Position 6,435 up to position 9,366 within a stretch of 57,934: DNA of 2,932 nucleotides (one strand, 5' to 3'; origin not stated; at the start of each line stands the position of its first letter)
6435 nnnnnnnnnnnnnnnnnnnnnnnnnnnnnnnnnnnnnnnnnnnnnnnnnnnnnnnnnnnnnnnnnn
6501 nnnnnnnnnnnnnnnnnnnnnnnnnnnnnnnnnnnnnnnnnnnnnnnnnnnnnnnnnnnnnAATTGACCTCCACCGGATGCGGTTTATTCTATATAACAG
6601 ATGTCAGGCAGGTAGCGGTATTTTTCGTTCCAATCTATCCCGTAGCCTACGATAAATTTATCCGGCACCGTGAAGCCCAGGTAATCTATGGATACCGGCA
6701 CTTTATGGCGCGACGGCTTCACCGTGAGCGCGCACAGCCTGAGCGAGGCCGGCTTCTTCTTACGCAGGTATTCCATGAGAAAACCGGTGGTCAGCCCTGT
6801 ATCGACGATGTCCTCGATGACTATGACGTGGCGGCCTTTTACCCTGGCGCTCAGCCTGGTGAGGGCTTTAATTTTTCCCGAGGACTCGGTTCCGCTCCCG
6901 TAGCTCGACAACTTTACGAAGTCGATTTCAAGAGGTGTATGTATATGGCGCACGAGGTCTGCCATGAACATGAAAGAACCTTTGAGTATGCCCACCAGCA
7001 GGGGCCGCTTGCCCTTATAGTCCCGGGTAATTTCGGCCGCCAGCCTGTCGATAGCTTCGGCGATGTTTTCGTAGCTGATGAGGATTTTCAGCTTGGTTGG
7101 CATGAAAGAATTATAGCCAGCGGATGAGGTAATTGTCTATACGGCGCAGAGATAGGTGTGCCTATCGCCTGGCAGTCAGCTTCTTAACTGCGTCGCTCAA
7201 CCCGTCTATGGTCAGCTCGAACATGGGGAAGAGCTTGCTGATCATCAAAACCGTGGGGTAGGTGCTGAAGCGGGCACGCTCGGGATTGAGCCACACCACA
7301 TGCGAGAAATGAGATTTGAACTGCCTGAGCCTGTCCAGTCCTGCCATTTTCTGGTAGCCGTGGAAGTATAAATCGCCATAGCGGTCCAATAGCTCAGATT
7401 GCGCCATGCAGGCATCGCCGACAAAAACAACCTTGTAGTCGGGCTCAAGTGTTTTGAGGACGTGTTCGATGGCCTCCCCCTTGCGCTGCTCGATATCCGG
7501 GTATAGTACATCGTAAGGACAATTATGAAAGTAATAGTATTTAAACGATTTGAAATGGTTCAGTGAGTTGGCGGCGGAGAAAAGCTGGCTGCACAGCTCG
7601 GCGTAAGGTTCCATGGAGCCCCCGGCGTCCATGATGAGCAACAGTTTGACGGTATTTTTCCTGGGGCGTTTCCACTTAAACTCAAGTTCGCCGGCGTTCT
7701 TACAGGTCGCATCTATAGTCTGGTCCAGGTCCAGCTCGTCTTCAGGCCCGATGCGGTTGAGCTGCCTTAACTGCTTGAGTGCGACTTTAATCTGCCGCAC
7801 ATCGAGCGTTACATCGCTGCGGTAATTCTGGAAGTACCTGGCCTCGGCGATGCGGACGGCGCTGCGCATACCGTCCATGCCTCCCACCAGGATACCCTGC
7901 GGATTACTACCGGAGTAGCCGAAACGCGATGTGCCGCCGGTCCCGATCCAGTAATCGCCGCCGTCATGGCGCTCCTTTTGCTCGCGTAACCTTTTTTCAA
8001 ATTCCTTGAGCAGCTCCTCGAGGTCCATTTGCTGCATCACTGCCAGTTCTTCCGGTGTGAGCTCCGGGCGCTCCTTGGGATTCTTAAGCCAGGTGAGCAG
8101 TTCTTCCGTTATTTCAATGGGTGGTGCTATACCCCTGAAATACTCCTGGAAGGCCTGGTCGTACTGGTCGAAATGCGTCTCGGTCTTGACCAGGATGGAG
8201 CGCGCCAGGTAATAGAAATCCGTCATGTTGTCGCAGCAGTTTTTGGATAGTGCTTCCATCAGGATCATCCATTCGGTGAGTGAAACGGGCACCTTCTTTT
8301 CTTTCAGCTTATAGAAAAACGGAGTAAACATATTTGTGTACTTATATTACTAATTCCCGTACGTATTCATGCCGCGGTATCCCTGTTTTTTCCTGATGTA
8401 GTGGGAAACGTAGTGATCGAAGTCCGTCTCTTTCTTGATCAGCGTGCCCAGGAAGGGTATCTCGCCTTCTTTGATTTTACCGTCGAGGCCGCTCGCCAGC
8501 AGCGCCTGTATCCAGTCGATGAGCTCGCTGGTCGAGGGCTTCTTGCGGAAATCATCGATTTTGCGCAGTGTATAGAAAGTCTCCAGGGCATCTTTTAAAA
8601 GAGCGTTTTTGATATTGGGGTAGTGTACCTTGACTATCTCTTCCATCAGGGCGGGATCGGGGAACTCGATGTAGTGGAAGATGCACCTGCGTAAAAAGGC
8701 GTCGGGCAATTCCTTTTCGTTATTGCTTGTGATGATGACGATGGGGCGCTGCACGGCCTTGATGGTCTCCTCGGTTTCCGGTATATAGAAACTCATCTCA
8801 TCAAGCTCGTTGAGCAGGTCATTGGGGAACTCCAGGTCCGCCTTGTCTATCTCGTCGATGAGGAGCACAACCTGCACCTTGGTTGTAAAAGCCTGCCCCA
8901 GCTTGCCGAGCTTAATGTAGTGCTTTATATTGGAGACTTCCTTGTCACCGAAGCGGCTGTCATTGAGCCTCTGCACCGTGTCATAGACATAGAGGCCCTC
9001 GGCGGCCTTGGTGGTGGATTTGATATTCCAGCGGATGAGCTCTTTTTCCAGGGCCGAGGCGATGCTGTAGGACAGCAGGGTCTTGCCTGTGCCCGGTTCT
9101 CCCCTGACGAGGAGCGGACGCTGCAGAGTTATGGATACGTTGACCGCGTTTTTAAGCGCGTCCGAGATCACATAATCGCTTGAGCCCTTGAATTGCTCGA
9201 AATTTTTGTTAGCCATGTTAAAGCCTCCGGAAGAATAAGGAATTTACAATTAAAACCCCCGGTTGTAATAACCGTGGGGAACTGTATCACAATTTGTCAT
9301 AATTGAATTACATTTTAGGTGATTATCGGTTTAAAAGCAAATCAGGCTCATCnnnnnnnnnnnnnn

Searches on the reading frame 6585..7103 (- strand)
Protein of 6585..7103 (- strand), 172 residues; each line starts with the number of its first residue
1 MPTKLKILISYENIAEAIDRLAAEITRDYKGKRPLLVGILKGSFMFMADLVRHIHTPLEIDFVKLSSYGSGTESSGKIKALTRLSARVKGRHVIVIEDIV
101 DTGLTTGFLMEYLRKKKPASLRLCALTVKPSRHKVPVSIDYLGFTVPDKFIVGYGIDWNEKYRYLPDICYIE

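Call 7: search_protein_families(library=pfam, proteins=[window:6585-7103:-], max_evalue=0.01)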
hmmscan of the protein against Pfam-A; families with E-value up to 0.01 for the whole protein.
window:6585-7103:- (172 aa): 1 family
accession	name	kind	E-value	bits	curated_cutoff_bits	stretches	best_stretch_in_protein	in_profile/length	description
PF00156.33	Pribosyltran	-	5.8e-27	94.4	26.3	1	12-157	3-156/158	Phosphoribosyl transferase domain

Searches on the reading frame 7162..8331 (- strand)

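Call 7: search_protein_families(library=pfam, proteins=[window:7162-8331:-], max_evalue=0.01)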
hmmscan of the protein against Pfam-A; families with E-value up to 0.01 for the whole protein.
window:7162-8331:- (389 aa): 1 family
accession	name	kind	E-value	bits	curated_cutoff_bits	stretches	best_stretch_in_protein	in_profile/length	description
PF05762.20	VWA_CoxE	-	1.1e-08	35.2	26.4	1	178-263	5-91/222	VWA domain containing CoxE-like protein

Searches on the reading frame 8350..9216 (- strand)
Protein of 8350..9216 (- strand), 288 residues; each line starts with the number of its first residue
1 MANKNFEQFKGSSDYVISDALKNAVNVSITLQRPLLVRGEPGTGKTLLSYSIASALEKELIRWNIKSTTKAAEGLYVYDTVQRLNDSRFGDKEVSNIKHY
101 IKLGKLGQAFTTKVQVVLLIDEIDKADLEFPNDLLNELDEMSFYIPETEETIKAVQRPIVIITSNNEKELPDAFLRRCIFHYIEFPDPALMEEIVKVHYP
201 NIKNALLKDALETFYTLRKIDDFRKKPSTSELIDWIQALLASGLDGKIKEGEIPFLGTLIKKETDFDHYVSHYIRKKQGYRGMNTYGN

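Call 7: search_protein_families(library=pfam, proteins=[window:8350-9216:-], max_evalue=0.01)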
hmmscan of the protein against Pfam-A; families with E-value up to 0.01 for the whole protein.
window:8350-9216:- (288 aa): 15 families
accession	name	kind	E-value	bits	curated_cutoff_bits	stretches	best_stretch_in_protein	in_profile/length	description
PF00004.35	AAA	-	6.3e-12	46.5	21.2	1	36-181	2-125/131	ATPase family associated with various cellular activities (AAA)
PF07728.20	AAA_5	-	1.1e-09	38.9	22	1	35-177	2-138/139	AAA domain (dynein-related subfamily)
PF07724.20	AAA_2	-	3.8e-08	34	27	1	36-170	7-129/166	AAA domain (Cdc48 subfamily)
PF13401.12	AAA_22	-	2.8e-06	28.1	27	1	32-141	5-107/130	AAA domain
PF00158.32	Sigma54_activat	-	4.6e-05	23.6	20.2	0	22-57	12-47/168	Sigma-54 interaction domain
PF13191.12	AAA_16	-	0.00031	21.7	32.6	1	20-127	11-145/167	AAA ATPase domain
PF14532.12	Sigma54_activ_2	-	0.00034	21.3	25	0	18-61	7-50/138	Sigma-54 interaction domain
PF07726.17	AAA_3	-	0.00072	19.9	27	0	35-65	2-32/131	ATPase family associated with various cellular activities (AAA)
PF09848.15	SLFN-g3_helicase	-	0.00099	18.9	24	1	35-102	4-71/354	Schlafen group 3, DNA/RNA helicase domain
PF13245.12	AAA_19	-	0.0014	19.3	25.1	1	28-139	7-115/134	AAA domain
PF00910.28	RNA_helicase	-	0.0021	19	21.5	0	36-65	2-34/105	RNA helicase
PF20720.3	nSTAND3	-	0.0042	17.2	27.2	1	15-74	1-57/155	Novel STAND NTPase 3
PF24883.2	NPHP3_N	-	0.0048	17.6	24.8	0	34-59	24-49/164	Nephrocystin 3, N-terminal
PF12775.13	AAA_7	-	0.0056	16.7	25.8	1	25-64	26-65/181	P-loop containing dynein motor region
PF20030.5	bpMoxR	-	0.0065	16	27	0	13-86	12-84/205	MoxR domain in the MoxR-vWA-beta-propeller ternary systems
